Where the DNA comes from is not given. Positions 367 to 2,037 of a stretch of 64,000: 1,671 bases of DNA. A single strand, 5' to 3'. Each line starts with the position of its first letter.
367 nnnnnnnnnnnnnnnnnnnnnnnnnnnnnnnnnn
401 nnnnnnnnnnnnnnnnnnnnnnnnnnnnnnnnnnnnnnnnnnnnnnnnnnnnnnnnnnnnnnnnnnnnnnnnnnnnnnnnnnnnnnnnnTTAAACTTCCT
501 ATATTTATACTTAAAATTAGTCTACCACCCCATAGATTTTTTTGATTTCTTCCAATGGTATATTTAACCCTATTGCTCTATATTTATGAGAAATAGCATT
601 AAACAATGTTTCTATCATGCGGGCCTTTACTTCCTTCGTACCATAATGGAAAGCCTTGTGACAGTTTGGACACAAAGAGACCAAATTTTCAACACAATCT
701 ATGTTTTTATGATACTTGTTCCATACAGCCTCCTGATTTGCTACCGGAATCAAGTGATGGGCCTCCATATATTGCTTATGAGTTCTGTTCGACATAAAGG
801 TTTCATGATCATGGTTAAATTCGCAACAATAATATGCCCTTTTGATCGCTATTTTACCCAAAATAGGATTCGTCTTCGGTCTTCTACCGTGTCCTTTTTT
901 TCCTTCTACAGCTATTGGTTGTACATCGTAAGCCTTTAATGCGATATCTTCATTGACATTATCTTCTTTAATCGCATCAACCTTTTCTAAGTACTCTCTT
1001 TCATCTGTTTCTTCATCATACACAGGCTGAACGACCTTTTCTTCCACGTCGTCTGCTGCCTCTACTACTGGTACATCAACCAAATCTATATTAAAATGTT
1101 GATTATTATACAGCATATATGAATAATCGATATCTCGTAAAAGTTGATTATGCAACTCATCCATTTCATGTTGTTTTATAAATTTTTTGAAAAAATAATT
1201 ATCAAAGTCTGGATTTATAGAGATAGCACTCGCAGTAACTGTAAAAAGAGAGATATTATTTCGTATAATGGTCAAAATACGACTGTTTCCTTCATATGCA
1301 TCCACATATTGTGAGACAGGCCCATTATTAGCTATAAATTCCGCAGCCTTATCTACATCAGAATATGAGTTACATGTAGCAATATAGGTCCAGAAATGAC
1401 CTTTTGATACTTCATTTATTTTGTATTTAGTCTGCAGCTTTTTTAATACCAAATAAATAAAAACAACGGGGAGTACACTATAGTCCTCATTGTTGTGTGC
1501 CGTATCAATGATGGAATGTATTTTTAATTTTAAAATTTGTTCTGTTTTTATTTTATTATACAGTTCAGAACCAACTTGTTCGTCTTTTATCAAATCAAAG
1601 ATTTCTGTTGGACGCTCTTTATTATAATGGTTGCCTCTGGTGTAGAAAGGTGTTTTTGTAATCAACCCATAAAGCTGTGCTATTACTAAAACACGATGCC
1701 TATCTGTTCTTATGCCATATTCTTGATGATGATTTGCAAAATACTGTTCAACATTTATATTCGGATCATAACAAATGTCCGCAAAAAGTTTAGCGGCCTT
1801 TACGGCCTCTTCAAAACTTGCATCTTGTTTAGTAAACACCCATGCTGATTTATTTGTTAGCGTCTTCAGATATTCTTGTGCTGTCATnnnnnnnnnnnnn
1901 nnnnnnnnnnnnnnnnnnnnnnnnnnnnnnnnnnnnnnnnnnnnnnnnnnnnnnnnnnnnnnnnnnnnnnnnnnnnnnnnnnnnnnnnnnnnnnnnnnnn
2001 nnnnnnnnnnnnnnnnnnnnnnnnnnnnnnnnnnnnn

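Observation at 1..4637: Three-gene R-M operon with two methyltransferases of different chemistry and an HNH nuclease, plus a trailing membrane-protein gene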

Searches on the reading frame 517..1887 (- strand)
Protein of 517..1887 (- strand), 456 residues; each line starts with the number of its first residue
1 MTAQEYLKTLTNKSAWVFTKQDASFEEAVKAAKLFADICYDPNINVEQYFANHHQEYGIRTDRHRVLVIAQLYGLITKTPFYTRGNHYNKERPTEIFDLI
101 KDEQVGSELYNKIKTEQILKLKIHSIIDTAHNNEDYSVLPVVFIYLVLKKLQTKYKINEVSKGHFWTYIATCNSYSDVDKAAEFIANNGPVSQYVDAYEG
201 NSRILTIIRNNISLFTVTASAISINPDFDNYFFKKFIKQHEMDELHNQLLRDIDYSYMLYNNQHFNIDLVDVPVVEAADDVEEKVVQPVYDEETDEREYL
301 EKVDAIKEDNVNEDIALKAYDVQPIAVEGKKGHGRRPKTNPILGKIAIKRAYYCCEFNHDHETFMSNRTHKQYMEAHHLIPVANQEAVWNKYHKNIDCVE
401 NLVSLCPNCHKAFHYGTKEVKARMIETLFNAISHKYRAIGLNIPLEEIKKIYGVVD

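Call 7: search_protein_families(library=pfam, proteins=[window:517-1887:-], max_evalue=0.01)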
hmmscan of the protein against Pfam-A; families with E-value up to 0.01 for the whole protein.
window:517-1887:- (456 aa): 2 families
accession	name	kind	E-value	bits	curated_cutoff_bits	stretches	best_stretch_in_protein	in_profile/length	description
PF13391.12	HNH_2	-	6.2e-08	32.8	21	1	371-416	9-61/66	HNH endonuclease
PF01844.29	HNH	-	0.0011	19.5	21.4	1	369-414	11-45/47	HNH endonuclease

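Call 8: search_protein_families(library=padloc, proteins=[window:517-1887:-], max_evalue=0.01)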
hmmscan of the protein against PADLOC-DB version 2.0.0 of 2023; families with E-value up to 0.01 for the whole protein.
window:517-1887:- (456 aa): 1 family
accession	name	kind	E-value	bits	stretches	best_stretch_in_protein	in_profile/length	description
PDLC03656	mREase_IV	-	3.9e-07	28.1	1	346-433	198-273/277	Type IV methyl-directed restriction enzyme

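Call 9: search_protein_families(library=ncbifam, proteins=[window:517-1887:-], max_evalue=0.01)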
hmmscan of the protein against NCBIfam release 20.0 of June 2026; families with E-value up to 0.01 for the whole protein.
window:517-1887:- (456 aa): 0 families

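Call 10: search_solved_structures(query=window:517-1887:-, max_evalue=1, show_alignments=2)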
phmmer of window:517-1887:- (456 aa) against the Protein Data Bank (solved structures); distinct sequences matched with E-value up to 1: 3.
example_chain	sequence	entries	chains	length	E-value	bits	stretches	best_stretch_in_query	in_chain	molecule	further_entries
6ghc_A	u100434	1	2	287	0.0001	24.8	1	349-430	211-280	5-methylcytosine-specific restriction enzyme A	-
8rvv_B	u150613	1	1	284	0.4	13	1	399-445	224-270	H(2):CoB-CoM heterodisulfide,ferredoxin reductase subunit B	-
8rvu_b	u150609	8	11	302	0.45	12.8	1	399-445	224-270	H(2):CoB-CoM heterodisulfide,ferredoxin reductase subunit B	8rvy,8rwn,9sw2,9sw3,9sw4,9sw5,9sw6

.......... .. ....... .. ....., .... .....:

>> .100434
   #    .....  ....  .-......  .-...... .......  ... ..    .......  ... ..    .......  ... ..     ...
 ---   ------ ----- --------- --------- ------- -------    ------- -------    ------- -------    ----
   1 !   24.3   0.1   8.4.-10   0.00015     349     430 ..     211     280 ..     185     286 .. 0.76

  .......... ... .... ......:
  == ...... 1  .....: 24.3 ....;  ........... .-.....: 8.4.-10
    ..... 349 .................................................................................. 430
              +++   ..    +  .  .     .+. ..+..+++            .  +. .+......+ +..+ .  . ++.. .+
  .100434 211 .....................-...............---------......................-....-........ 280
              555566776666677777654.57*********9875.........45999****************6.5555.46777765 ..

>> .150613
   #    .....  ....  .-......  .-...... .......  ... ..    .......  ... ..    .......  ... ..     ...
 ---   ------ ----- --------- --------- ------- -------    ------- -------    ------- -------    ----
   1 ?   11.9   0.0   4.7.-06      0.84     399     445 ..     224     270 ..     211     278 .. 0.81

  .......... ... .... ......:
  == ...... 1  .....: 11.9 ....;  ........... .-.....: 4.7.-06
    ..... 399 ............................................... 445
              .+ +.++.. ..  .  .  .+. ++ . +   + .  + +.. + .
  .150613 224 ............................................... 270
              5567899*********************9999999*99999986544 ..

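Call 12: find_homologous_proteins(query=window:517-1887:-, max_evalue=0.001)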
Query window:517-1887:- (456 aa): 410 proteins with E <= 0.001 among 5311 candidates; the best 120 are listed.
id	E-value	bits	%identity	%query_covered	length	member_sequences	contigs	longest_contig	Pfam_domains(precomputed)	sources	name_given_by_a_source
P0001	0.0e+0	1023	98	100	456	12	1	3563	PF13391.13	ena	-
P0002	3.4e-288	974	93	100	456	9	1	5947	PF13391.13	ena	-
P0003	6.1e-276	934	87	100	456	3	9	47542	PF13391.13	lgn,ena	-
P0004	9.4e-273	923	88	100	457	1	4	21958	PF13391.13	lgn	-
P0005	2.3e-271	918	88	100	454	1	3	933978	PF13391.13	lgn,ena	-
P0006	2.5e-270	915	87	100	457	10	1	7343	PF13391.13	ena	-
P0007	6.4e-264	894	84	100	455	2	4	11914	PF13391.13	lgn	-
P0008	4.1e-263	891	88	100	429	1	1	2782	PF13391.13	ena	-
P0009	2.5e-246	836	79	100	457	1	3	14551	PF13391.13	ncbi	-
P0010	5.6e-216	736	100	73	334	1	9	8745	-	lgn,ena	-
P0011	1.5e-211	721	68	100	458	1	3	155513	PF13391.13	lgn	-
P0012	5.9e-211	719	68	100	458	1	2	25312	PF13391.13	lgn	-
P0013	4.8e-196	670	64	100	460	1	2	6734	PF13391.13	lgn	-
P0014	1.2e-194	666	64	100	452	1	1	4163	PF13391.13,PF01844.30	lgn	-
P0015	2.7e-186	638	62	100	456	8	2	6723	PF13391.13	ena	-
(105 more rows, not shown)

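Call 14: find_related_loci(query=A1, collection=genome_contigs, flank=9000)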
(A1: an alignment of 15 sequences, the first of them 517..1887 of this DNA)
Query A1 (456 aa) in genome_contigs; peptide patterns used: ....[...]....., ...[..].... (x = any residue, [..] = any of these).
80 stretches matched a pattern; 37 encode a relative of the query (tblastn E <= 1e-3); 37 distinct loci.
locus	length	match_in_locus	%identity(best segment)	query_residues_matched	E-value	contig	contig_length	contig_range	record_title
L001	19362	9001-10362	63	1-455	0e+0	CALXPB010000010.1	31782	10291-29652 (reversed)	MAG: uncultured Alphaproteobacteria bacterium isolate BRZ_R__bin77 genome assembly, contig: BRZ_R__NODE_2062_length_3178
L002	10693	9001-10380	57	3-454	9e-174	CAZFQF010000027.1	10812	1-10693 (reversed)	MAG TPA_asm: uncultured Muribaculaceae bacterium isolate SRP192927_co4_904 genome assembly, contig: NODE_14770_length_10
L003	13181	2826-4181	56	2-454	5e-173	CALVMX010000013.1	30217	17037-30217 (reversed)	MAG: uncultured Clostridia bacterium isolate BRZ_EA__bin76 genome assembly, contig: BRZ_EA__NODE_1535_length_30217_cov_5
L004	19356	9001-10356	56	2-454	1e-171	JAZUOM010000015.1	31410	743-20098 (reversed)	MAG: Ruminococcus sp. isolate T1900044873_TS20190339.MAGScoT_cleanbin_000022 SGB_3177_k141_527556, whole genome shotgun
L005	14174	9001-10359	56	2-454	4e-171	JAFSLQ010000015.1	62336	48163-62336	MAG: Clostridia bacterium isolate RGIG3255 Goat_Reticulum-3__c193450, whole genome shotgun sequence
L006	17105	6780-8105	57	14-454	6e-170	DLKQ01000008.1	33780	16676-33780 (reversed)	MAG TPA_asm: Christensenella sp. UBA7584 UBA7584_contig_801, whole genome shotgun sequence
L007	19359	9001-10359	55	2-454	9e-169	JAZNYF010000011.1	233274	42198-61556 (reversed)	MAG: Christensenellaceae bacterium isolate T1900044777_TS20190243.MAGScoT_cleanbin_000025 SGB_2497_k141_2161814, whole g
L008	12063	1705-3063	55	2-454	9e-169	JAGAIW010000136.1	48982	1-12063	MAG: Clostridia bacterium isolate RGIG8483 Water_deer_Cecum-1__c276152, whole genome shotgun sequence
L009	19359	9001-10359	55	2-454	9e-169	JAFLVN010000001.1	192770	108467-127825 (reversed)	MAG: Clostridiales bacterium isolate HAN106 Seq1, whole genome shotgun sequence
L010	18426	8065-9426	55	2-454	8e-169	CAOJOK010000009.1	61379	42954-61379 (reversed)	MAG TPA_asm: uncultured Clostridia bacterium isolate SRR15730533_bin.94_metawrap_v1.3_MAG genome assembly, contig: NODE.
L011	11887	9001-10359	55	2-454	1e-167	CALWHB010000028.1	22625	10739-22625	MAG: uncultured Christensenellaceae bacterium isolate BRZ_AN__bin44 genome assembly, contig: BRZ_AN__NODE_3491_length_22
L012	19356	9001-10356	55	2-454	2e-167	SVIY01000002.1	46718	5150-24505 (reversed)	MAG: Clostridiales bacterium isolate SIG421 NODE_17536_length_46718_cov_1.613552, whole genome shotgun sequence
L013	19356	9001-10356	56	2-454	2e-167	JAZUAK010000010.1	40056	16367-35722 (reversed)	MAG: Christensenellaceae bacterium isolate T1900045320_YK20190009.MAGScoT_cleanbin_000009 SGB_6348_k141_1143253, whole g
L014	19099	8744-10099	55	2-454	2e-167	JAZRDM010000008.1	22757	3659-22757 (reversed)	MAG: Candidatus Scatosoma sp. isolate T1900045506_YK20190200.MAGScoT_cleanbin_000022 SGB_7533_k141_777534, whole genome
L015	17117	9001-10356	54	2-454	6e-165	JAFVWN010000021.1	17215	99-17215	MAG: Clostridia bacterium isolate RGIG5459 Sheep_Colon-5__c319103, whole genome shotgun sequence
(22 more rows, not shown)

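Call 17: find_encoding_contigs(protein=P0005, flank=10000, max_places=3)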
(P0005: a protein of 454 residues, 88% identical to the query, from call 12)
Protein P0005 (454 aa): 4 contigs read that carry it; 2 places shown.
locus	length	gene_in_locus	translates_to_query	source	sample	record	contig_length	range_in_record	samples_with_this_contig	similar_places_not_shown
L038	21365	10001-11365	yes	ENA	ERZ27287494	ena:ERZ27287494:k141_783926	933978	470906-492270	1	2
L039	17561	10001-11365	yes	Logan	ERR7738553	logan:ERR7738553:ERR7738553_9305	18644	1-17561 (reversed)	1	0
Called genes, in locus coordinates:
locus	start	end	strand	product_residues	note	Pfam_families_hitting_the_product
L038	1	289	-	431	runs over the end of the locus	PF14279:HNH_5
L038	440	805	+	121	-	-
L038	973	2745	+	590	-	PF00664:ABC_membrane, PF02463:SMC_N, PF00005:ABC_tran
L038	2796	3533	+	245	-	PF01026:TatD_DNase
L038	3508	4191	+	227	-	PF00899:ThiF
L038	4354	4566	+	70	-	PF04070:DUF378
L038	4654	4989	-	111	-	PF01844:HNH, PF14279:HNH_5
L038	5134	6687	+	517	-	PF02463:SMC_N (faint), PF13175:AAA_15, PF13476:AAA_23 (weak), PF13175:AAA_15, PF13304:AAA_21, PF20469:OLD-like_TOPRIM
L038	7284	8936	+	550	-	PF02384:N6_Mtase, PF20473:MmeI_Mtase (faint), PF07669:Eco57I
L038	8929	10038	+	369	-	PF00145:DNA_methylase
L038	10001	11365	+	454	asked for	PF13391:HNH_2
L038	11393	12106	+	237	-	-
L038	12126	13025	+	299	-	PF14338:Mrr_N, PF04471:Mrr_cat, PF22722:NA-iREase1 (weak)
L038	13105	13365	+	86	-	-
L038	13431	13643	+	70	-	-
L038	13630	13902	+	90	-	-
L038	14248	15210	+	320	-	PF00078:RVT_1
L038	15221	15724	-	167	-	PF04343:DUF488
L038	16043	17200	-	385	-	-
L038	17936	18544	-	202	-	PF00239:Resolvase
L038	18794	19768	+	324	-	PF13651:EcoRI_methylase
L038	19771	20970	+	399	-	PF03235:GmrSD_N, PF01844:HNH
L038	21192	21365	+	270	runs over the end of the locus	PF00106:adh_short, PF13561:adh_short_C2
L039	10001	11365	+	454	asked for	PF13391:HNH_2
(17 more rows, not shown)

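Call 25: search_protein_families(library=pfam, proteins=[L038:11393-12106:+, L038:12126-13025:+, L038:16043-17200:-, L038:13105-13365:+, L038:13431-13643:+, L038:13630-13902:+], max_evalue=0.1)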
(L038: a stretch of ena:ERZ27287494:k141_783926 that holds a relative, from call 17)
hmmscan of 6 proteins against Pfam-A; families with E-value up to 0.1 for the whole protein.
L038:11393-12106:+ (237 aa): 3 families
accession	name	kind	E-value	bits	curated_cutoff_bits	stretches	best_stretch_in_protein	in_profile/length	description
PF14947.12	HTH_45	-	0.03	14.8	25.5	1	199-226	41-68/77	Winged helix-turn-helix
PF23589.2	WH_AprA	-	0.041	14.9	27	1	161-224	8-68/94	AprA winged helix domain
PF20774.2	InhA-like_VEG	-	0.049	14.3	27.6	0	50-117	79-144/158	Immune inhibitor A-like metallopeptidase, VEG domain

L038:12126-13025:+ (299 aa): 4 families
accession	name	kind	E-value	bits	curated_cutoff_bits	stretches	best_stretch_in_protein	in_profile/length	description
PF04471.18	Mrr_cat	-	1.8e-22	80.1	21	1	157-271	2-114/115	Restriction endonuclease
PF14338.12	Mrr_N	-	2.9e-10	40.6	29.5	1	12-91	5-85/87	Mrr N-terminal domain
PF14947.12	HTH_45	-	0.016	15.7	25.5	1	61-91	36-66/77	Winged helix-turn-helix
PF14277.12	DUF4364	-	0.048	13.9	26.9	1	60-108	35-87/162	Domain of unknown function (DUF4364)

L038:16043-17200:- (385 aa): 0 families

L038:13105-13365:+ (86 aa): 1 family
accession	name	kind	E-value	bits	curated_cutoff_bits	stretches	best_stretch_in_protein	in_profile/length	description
PF02834.22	LigT_PEase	-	0.067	13.8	23.3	1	17-58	22-61/87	LigT like Phosphoesterase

L038:13431-13643:+ (70 aa): 0 families

L038:13630-13902:+ (90 aa): 0 families

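Call 39: predict_structure(alignment_id=A2)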
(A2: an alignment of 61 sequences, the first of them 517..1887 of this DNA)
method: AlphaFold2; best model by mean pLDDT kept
length: 456 residues; sequences in the alignment: 61
mean_pLDDT: 86.9   pTM: 0.87
mean pLDDT of the five models: 86.9, 86.2, 84.6, 84.4, 80.6
residues with pLDDT >= 90: 278; 70-90: 126; 50-70: 27; < 50: 25
segments of 3 or more residues with pLDDT < 50: 81-85, 282-289, 328-335
pLDDT, mean of each block of 10 residues (from residue 1): 94 83 88 94 89 95 88 84 59 94 96 96 65 81 98 98 97 94 97 94 90 96 97 92 84 90 93 66 44 75 87 87 65 54 90 87 82 89 91 94 93 93 96 95 96 87
secondary structure, 60 per line:
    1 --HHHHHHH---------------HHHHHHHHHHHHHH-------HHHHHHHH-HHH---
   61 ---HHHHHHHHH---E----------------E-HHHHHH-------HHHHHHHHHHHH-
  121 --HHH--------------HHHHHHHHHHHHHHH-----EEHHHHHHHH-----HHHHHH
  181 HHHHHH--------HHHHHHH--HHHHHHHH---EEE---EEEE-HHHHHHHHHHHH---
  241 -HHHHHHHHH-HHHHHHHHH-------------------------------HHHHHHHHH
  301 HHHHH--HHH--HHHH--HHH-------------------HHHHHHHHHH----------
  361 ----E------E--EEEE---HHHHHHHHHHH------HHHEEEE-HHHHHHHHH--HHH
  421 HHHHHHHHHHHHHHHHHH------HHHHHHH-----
elements in order: H3-9 H25-38 H46-53 H64-72 H95-100 H108-119 H140-154 H162-169 H175-186 H195-201 H204-211 E215-217 E221-224 H226-237 H242-250 H252-260 H292-305 H313-316 H341-350 E375-378 H382-392 E402-405 H407-415 H418-438 H445-451

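Call 41: find_homologous_proteins(query=L038:11393-12106:+, max_evalue=0.001)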
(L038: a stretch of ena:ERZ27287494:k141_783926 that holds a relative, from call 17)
Query L038:11393-12106:+ (237 aa): 22 proteins with E <= 0.001 among 467 candidates.
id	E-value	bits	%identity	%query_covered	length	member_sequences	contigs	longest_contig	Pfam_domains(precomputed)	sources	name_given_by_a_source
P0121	3.2e-143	493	93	100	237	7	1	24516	-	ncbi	-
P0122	9.9e-137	472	90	100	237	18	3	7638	-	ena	-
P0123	1.1e-135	468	88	99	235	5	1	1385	PF14947.13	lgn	-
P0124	6.4e-135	466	87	100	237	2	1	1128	-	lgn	-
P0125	1.0e-134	465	87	100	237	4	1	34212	-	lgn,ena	-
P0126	2.4e-134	464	86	100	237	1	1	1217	-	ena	-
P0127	3.4e-134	464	86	100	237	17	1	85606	-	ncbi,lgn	-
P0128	7.8e-131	453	83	100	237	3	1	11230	-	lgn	-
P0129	2.4e-115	402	74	100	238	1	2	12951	-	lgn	-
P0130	3.5e-115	401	74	100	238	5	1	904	-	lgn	-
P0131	6.3e-110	384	72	100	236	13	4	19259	-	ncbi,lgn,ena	-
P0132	1.9e-103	363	68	100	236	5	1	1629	-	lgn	-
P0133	1.9e-103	363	68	100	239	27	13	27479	-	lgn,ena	-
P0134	7.2e-101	355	65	100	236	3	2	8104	-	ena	-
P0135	3.9e-98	346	63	100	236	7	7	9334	-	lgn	-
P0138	1.4e-68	249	55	90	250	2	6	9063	-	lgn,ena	-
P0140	2.8e-54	202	53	81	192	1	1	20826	-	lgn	-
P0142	2.4e-7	49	33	59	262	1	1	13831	-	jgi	jgi:hypothetical protein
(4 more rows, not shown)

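Call 42: find_encoding_contigs(protein=P0133, flank=6000, max_places=3)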
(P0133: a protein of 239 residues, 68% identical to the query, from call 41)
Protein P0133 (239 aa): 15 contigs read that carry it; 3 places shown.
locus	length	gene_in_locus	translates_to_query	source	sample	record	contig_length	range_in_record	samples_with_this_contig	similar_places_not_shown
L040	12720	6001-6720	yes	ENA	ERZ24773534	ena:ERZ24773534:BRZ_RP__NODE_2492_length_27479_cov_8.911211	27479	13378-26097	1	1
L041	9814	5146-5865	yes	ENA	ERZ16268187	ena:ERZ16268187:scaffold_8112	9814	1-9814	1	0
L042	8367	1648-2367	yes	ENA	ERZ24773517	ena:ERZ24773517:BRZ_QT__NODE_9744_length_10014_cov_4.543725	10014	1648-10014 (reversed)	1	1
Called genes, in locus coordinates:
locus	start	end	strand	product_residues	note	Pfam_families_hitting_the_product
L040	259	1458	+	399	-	PF00579:tRNA-synt_1b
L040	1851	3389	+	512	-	PF01555:N6_N4_Mtase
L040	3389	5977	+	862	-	PF04851:ResIII, PF00270:DEAD (faint)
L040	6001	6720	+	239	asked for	-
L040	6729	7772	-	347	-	-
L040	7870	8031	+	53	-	-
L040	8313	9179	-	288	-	-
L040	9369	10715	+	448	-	PF00078:RVT_1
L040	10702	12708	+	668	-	PF00078:RVT_1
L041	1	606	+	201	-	?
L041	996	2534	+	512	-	PF01555:N6_N4_Mtase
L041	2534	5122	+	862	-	PF04851:ResIII, PF00270:DEAD (faint)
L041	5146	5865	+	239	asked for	-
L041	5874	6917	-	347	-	-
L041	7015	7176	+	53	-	-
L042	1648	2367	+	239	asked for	-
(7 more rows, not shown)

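Call 43: find_encoding_contigs(protein=P0140, flank=6000, max_places=2)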
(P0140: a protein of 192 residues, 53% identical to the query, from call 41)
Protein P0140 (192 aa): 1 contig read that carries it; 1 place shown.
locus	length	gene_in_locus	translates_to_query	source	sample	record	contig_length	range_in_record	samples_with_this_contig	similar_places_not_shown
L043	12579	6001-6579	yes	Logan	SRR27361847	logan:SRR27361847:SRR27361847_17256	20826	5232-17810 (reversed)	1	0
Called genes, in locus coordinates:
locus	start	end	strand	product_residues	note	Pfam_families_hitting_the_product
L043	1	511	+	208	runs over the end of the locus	-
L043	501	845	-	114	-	-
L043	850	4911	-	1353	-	PF04851:ResIII, PF07669:Eco57I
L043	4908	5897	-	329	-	-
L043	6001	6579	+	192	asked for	-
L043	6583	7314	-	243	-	PF08378:NERD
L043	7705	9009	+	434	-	PF13173:AAA_14, PF13635:DUF4143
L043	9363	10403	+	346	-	PF01738:DLH (weak), PF00326:Peptidase_S9 (faint), PF00561:Abhydrolase_1 (weak)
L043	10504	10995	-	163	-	PF01272:GreA_GreB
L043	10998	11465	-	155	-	PF00293:NUDIX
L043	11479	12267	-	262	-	PF01048:PNP_UDP_1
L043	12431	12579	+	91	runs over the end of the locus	-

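Call 45: find_encoding_contigs(protein=P0131, flank=6000, max_places=3)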
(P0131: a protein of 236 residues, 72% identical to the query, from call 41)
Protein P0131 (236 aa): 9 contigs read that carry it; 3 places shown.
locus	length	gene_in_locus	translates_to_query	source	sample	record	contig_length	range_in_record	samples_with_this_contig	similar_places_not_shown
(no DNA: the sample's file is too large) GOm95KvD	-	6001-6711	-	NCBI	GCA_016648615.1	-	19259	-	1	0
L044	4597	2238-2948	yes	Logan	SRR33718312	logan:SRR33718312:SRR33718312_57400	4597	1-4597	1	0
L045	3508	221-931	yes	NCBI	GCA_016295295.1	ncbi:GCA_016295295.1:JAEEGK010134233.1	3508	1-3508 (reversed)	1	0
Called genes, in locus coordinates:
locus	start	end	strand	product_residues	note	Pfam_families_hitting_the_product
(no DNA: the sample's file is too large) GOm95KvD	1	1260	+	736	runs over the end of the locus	-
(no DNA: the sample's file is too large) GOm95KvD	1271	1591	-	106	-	-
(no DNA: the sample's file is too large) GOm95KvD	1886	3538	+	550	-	PF02384:N6_Mtase (weak), PF07669:Eco57I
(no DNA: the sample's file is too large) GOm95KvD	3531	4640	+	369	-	PF00145:DNA_methylase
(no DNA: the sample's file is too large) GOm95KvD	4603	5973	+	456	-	PF13391:HNH_2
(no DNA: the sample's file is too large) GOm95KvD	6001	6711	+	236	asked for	-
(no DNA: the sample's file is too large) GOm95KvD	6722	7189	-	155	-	-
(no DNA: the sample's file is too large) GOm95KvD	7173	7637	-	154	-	PF13274:SocA_Panacea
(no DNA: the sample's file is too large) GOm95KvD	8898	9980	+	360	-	-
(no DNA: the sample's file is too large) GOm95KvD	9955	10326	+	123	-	-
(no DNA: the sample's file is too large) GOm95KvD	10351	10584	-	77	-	-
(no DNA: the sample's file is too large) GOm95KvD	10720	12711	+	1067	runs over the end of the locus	PF04313:HSDR_N (weak), PF02384:N6_Mtase, PF20473:MmeI_Mtase (faint), PF07669:Eco57I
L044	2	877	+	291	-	?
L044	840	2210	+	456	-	PF13391:HNH_2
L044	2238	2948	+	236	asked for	-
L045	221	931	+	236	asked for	-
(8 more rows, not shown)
